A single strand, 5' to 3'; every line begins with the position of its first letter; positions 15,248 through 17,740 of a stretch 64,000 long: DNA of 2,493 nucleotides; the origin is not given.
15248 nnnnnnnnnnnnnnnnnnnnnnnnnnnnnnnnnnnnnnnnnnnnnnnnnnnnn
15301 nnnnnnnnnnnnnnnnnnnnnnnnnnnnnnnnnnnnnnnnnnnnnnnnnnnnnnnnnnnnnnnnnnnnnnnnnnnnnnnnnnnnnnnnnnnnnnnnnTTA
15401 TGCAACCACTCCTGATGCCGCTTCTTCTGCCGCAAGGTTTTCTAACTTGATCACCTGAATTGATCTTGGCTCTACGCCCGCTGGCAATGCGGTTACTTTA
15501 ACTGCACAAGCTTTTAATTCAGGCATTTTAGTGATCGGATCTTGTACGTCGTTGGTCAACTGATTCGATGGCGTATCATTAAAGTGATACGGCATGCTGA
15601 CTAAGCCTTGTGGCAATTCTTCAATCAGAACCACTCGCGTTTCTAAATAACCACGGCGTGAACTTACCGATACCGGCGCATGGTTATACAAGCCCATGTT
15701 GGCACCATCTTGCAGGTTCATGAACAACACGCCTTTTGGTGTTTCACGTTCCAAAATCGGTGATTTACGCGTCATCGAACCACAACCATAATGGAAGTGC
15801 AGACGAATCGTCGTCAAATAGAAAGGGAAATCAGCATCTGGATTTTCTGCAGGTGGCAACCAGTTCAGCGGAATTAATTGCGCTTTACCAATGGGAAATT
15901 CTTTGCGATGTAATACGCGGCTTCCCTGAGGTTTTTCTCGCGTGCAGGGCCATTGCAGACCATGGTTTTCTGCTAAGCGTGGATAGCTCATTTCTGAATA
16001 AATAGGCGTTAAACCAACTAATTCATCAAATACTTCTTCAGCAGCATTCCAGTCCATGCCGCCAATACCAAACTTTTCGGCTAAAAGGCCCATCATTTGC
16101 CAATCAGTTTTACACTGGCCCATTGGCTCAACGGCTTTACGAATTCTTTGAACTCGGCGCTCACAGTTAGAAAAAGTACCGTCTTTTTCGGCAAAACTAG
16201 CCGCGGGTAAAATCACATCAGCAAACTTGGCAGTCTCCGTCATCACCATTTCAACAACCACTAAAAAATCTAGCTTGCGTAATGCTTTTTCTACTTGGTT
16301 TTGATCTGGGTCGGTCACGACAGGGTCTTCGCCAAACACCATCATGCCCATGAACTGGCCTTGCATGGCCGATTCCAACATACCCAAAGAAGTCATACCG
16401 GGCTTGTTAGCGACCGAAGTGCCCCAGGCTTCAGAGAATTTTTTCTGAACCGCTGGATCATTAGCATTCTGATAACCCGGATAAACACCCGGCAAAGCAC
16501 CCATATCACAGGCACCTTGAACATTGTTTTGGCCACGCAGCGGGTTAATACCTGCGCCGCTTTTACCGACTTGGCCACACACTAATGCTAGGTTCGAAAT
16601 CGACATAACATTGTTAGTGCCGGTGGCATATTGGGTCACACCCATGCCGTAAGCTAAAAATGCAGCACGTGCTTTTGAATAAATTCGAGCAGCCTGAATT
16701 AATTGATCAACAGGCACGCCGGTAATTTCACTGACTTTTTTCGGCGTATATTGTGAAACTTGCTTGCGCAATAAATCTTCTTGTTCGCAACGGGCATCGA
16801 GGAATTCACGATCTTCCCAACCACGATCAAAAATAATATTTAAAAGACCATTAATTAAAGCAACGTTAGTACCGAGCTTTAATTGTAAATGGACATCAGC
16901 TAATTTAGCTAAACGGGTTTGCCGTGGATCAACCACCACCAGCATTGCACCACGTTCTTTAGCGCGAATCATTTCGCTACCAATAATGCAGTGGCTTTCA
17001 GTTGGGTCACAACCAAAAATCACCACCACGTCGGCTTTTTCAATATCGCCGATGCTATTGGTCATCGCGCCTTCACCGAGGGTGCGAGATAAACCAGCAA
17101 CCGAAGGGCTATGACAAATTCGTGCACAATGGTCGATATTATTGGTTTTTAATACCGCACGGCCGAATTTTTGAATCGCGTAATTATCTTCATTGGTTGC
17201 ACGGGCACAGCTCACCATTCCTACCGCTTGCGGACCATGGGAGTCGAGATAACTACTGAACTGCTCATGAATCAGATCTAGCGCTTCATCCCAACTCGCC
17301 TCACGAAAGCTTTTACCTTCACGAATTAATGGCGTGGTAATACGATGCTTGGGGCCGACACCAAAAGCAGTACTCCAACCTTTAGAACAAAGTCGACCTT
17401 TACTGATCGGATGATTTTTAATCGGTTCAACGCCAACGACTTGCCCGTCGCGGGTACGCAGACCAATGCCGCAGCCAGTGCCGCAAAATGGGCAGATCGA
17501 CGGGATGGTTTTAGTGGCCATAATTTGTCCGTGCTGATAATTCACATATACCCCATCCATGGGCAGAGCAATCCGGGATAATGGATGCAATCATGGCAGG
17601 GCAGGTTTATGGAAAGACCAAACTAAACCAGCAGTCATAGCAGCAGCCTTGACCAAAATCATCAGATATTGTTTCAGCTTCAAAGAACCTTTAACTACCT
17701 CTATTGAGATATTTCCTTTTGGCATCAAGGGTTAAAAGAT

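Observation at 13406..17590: Cys-type formate dehydrogenase with HydB/HydG-like partners next to a soluble NAD-reducing hydrogenase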

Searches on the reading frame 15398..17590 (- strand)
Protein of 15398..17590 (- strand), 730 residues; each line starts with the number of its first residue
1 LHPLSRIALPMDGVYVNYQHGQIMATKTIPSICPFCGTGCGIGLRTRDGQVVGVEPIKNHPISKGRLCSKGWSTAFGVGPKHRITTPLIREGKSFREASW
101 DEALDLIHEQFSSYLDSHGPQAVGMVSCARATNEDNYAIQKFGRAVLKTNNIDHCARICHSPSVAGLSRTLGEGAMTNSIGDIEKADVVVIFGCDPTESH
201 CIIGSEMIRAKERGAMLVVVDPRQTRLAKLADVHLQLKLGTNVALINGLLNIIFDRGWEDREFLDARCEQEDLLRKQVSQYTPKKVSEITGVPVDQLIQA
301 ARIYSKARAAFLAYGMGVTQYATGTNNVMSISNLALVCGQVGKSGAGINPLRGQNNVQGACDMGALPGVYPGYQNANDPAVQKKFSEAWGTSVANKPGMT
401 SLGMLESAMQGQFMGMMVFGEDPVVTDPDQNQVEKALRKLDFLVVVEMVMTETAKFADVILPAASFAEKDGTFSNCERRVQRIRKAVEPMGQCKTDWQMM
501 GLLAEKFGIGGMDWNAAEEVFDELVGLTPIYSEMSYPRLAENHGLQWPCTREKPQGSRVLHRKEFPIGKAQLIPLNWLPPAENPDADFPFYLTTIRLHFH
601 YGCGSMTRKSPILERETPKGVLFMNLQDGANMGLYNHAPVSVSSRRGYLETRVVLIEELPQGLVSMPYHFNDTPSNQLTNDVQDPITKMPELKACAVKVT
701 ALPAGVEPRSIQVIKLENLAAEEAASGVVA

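Call 4: search_protein_families(library=pfam, proteins=[window:15398-17590:-])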
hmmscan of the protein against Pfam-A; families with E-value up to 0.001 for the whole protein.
window:15398-17590:- (730 aa): 3 families
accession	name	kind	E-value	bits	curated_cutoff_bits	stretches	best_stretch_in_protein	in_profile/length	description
PF00384.28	Molybdopterin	-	1.9e-78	264.4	24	1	83-506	1-353/353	Molybdopterin oxidoreductase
PF01568.27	Molydop_binding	-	6.1e-20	71.7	26.8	1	590-696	1-110/110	Molydopterin dinucleotide binding domain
PF04879.21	Molybdop_Fe4S4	-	2.5e-16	59.8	22.7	1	27-71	2-46/55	Molybdopterin oxidoreductase Fe4S4 domain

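Call 5: search_protein_families(library=ncbifam, proteins=[window:15398-17590:-])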
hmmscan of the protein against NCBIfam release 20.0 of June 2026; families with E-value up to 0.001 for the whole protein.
window:15398-17590:- (730 aa): 28 families (the best 25 are shown)
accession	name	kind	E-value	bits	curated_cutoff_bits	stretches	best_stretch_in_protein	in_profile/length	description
TIGR01591.1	Fdh-alpha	equivalog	2.8e-234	779.2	666.25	1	32-699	2-672/672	formate dehydrogenase subunit alpha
NF047855.1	AssmNtatRedNasC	equivalog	1.5e-149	499.5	1100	1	21-700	13-707/708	assimilatory nitrate reductase catalytic subunit NasC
NF041323.1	Nitr_red_NasA_Halo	equivalog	1e-93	315.1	1000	1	36-699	3-672/673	assimilatory nitrate reductase NasA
NF010055.0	PRK13532.1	equivalog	2.9e-91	307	904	3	30-269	44-292/830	nitrate reductase catalytic subunit NapA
TIGR01706.1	NAPA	equivalog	2.3e-89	300.7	930.55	3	30-269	44-292/830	periplasmic nitrate reductase subunit alpha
TIGR01553.1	formate-DH-alph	equivalog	7.5e-85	285.5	814.2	4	17-261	33-297/1009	formate dehydrogenase-N subunit alpha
NF041513.1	formate_DH_Act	exception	2.2e-84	284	1400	4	25-264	39-291/1067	formate dehydrogenase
TIGR01701.1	Fdhalpha-like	subfamily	7.3e-82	275.7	582.15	1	83-701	99-743/744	FdhF/YdeP family oxidoreductase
NF012032.0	PRK15488.1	equivalog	5.6e-50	170.1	694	1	25-511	40-531/759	thiosulfate reductase PhsA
NF005895.0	PRK07860.1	equivalog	2.6e-49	168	802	1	30-528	238-678/811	NADH-quinone oxidoreductase subunit G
TIGR01973.1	NuoG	equivalog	1.5e-46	159.4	470.05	1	27-500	213-603/606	NADH-quinone oxidoreductase subunit NuoG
TIGR02166.1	dmsA_ynfE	subfamily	1.5e-44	152.2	777.7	1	29-509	45-559/794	DMSO/selenate family reductase complex A subunit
NF007406.0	PRK09939.1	equivalog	1.1e-41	142.8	1473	1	83-448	108-491/759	acid resistance putative oxidoreductase YdeP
TIGR03479.1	DMSO_red_II_alp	subfamily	5.6e-40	137.2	984.75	2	274-508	391-644/913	molybdopterin-dependent oxidoreductase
TIGR02693.1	arsenite_ox_L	equivalog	7.5e-39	133.3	359.05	1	55-506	82-572/806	arsenate reductase (azurin) large subunit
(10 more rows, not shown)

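Call 14: search_solved_structures(query=window:15398-17590:-, max_evalue=1e-30)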
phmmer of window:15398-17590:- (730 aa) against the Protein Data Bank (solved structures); distinct sequences matched with E-value up to 1e-30: 33.
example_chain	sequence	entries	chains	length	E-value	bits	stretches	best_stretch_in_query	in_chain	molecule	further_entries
9t1s_L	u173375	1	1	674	1.3e-201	674.8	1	29-700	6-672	formate dehydrogenase (coenzyme F420)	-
7qv7_S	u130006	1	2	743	6.1e-192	642.8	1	29-579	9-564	Hydrogen dependent carbon dioxide reductase subunit FdhF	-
7bkb_D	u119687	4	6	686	8.2e-185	619.2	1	27-700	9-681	Formate dehydrogenase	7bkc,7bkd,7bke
1aa6_A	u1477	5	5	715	2.1e-164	551.7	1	27-702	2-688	FORMATE DEHYDROGENASE H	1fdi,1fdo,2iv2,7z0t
7e5z_A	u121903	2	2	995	4.9e-151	507.6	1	22-707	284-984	Formate dehydrogenase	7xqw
7vw6_A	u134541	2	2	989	5.5e-151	507.4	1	22-706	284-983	Formate dehydrogenase | Tungsten-containing formate dehydrogenase alpha subunit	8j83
9wxb_B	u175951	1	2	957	2.5e-149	501.9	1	28-700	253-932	Formate dehydrogenase alpha subunit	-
6tg9_A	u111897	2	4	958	1.4e-148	499.4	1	28-702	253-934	Formate dehydrogenase subunit alpha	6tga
8rqz_C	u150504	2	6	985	9.7e-142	476.8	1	28-703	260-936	Probable oxidoreductase YjgC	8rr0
9gzq_A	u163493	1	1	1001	1e-141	476.8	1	28-703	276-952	Probable oxidoreductase YjgC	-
2jio_A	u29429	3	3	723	1e-96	328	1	27-699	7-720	PERIPLASMIC NITRATE REDUCTASE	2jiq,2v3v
2jim_A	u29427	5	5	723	1e-96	328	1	27-699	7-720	PERIPLASMIC NITRATE REDUCTASE | PROTEIN (PERIPLASMIC NITRATE REDUCTASE)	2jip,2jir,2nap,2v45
9vap_A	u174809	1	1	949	1.3e-85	291.3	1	27-510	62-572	Formate dehydrogenase molybdopterin-binding subunit FdhA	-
2nya_A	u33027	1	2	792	8.1e-74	252.3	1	31-264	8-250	Periplasmic nitrate reductase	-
3ml1_A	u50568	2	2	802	4.6e-72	246.5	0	26-265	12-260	Periplasmic nitrate reductase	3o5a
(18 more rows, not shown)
